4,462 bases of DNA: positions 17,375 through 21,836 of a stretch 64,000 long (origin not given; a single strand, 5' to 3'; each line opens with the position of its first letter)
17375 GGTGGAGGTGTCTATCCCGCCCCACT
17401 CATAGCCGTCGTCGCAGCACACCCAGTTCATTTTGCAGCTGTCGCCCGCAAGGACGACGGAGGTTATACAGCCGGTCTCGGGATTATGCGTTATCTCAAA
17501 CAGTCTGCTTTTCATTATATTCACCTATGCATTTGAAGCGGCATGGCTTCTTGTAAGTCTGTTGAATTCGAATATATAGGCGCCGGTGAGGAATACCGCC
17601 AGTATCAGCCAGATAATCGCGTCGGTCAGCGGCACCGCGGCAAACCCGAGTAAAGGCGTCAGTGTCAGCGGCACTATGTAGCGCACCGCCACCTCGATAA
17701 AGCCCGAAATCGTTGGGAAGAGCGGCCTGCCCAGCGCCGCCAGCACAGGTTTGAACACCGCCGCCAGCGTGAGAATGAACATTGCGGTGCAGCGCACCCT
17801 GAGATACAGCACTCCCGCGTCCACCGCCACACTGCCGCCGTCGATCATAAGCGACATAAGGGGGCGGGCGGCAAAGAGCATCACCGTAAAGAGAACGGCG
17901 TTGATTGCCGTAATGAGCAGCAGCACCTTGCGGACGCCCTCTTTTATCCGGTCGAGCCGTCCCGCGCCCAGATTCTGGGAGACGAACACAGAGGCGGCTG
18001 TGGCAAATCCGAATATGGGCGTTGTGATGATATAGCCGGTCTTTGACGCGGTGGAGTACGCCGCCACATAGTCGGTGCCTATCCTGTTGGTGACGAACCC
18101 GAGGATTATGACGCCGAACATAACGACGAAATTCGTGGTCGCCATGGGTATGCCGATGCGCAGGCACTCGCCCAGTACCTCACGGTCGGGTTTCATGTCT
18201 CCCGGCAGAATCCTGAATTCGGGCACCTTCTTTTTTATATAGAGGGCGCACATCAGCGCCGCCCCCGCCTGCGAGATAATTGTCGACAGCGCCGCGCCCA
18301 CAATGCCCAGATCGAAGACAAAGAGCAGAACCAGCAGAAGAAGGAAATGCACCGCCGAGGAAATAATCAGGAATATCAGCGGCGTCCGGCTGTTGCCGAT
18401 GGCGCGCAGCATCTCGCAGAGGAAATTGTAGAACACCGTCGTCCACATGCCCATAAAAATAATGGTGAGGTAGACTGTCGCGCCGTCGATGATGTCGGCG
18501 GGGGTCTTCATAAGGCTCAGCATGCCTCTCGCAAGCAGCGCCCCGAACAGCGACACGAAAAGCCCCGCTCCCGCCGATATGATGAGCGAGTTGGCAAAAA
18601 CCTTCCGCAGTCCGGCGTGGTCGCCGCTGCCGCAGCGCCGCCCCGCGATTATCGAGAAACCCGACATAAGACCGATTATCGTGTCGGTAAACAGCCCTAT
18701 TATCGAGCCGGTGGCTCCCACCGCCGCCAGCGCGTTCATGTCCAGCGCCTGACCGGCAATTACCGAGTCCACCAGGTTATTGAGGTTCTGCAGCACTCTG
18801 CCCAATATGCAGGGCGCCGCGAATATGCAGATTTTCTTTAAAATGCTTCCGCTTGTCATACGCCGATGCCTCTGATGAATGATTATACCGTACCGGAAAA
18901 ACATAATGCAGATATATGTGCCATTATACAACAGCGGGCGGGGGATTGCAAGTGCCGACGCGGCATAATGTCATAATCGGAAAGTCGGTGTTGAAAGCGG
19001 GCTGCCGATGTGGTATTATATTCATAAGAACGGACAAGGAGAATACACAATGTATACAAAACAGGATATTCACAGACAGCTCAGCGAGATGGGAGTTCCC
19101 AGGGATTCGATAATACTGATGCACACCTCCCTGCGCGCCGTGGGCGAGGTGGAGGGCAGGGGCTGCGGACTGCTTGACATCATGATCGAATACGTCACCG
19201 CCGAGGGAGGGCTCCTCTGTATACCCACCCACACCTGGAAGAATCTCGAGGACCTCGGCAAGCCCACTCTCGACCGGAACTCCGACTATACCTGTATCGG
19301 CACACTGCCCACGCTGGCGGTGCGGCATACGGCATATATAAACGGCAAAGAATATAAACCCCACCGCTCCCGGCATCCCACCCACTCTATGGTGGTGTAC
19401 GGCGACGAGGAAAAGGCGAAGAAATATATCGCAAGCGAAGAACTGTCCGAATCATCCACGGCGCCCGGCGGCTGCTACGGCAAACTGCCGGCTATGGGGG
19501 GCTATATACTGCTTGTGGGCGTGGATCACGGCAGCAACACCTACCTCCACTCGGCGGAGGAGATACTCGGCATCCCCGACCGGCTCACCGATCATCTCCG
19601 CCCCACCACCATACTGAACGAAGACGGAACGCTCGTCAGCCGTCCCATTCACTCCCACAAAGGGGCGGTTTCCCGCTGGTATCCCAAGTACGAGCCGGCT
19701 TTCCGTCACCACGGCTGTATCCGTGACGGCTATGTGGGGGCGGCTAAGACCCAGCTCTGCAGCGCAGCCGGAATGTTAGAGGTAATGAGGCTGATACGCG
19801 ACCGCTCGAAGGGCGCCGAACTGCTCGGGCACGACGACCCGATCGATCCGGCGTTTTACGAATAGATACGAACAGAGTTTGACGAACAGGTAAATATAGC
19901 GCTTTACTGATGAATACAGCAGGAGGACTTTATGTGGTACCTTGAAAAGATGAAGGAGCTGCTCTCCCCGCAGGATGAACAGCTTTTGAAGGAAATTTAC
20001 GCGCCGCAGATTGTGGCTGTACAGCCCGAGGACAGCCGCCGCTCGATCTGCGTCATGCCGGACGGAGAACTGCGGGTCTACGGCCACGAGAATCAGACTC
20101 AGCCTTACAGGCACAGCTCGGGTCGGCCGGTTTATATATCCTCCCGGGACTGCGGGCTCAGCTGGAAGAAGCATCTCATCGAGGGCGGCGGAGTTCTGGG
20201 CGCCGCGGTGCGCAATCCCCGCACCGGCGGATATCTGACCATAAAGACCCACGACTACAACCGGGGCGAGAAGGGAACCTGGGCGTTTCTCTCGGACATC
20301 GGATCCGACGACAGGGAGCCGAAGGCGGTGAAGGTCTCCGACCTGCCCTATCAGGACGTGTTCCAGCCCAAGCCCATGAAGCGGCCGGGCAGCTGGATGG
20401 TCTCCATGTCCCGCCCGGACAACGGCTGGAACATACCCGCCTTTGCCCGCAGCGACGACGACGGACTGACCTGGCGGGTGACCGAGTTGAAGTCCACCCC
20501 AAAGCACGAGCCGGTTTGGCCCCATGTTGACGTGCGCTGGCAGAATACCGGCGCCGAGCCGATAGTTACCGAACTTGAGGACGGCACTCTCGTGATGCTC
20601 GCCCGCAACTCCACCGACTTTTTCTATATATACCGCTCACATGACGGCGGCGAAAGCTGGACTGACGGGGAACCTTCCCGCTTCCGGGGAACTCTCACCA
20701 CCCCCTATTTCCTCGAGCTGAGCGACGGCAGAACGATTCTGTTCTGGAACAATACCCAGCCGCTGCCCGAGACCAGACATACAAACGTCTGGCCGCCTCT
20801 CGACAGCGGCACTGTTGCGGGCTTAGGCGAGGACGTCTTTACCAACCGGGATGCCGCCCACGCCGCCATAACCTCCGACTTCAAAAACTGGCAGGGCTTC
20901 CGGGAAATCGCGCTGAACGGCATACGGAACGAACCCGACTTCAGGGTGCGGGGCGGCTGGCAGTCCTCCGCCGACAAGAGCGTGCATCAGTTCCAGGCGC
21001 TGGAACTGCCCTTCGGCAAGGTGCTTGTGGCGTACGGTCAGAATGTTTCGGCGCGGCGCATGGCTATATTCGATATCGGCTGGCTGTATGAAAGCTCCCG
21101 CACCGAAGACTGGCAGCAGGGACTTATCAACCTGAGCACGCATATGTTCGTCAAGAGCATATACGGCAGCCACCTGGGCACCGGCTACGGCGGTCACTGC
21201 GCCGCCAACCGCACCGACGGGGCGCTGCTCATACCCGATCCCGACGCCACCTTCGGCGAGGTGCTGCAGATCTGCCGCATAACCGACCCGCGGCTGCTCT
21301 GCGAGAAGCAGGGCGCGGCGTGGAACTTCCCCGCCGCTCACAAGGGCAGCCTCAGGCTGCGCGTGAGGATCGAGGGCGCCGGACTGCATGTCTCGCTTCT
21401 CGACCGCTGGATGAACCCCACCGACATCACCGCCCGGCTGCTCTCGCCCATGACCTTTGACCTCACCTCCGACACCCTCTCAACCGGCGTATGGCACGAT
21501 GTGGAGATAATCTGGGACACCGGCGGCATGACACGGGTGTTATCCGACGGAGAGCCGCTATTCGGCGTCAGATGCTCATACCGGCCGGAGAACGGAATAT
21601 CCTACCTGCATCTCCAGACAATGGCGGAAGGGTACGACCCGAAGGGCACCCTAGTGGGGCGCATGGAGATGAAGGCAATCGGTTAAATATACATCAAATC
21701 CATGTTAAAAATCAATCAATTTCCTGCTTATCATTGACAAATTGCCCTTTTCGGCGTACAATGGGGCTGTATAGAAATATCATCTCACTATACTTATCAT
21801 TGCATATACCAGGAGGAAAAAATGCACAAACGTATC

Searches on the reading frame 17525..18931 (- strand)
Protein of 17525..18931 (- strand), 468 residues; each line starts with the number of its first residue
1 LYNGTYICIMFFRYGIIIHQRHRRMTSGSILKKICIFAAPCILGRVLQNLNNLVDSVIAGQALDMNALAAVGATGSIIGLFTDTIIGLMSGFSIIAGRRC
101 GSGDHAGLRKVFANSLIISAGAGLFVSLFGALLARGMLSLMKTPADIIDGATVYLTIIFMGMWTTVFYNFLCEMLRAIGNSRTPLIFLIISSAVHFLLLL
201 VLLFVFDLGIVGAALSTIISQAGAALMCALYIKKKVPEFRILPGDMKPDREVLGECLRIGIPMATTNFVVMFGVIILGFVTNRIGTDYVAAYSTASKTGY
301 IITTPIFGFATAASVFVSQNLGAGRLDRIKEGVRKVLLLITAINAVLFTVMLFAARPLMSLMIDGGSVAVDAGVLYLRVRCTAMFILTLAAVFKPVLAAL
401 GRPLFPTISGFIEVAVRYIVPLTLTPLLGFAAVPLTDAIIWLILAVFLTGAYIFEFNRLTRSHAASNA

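Call 17: search_protein_families(library=pfam, proteins=[window:17525-18931:-], max_evalue=0.001)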
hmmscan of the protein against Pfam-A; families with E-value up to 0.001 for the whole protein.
window:17525-18931:- (468 aa): 1 family
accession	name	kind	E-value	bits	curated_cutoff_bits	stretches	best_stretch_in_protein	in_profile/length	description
PF01554.23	MatE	-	1.9e-44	151.7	24.9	2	40-198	1-158/161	MatE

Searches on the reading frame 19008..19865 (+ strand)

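Call 17: search_protein_families(library=pfam, proteins=[window:19008-19865:+], max_evalue=0.001)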
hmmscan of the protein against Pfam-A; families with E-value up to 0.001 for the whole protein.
window:19008-19865:+ (285 aa): 1 family
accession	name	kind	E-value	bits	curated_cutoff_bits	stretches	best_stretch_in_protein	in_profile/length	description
PF02522.19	Antibiotic_NAT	-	3.9e-35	121.9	25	1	37-261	1-228/232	Aminoglycoside 3-N-acetyltransferase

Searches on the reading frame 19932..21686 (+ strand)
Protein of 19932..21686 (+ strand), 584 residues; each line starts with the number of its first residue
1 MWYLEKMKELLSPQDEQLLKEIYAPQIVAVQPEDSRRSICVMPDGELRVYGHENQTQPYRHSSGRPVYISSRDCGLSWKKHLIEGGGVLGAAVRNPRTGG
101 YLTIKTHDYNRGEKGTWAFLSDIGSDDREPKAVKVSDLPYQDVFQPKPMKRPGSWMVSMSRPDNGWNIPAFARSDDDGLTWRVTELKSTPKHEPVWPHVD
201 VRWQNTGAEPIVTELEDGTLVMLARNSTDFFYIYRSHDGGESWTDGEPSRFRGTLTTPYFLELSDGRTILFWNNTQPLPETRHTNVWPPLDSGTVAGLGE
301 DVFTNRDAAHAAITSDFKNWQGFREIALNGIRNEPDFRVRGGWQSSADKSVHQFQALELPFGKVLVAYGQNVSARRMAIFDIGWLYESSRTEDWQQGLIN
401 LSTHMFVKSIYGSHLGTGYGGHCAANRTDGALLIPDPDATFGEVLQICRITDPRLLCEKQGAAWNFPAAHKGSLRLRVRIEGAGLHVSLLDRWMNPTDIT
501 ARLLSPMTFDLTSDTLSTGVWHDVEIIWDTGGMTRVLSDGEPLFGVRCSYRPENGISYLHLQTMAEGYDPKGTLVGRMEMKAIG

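Call 17: search_protein_families(library=pfam, proteins=[window:19932-21686:+], max_evalue=0.001)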
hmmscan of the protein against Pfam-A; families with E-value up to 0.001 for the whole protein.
window:19932-21686:+ (584 aa): 2 families
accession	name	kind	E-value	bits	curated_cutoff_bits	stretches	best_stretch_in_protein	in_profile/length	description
PF13088.12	BNR_2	-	1.8e-12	47.6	31.4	1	118-277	85-232/277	BNR repeat-like domain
PF02012.26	BNR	-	0.00079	19.5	27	0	234-244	1-11/12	BNR/Asp-box repeat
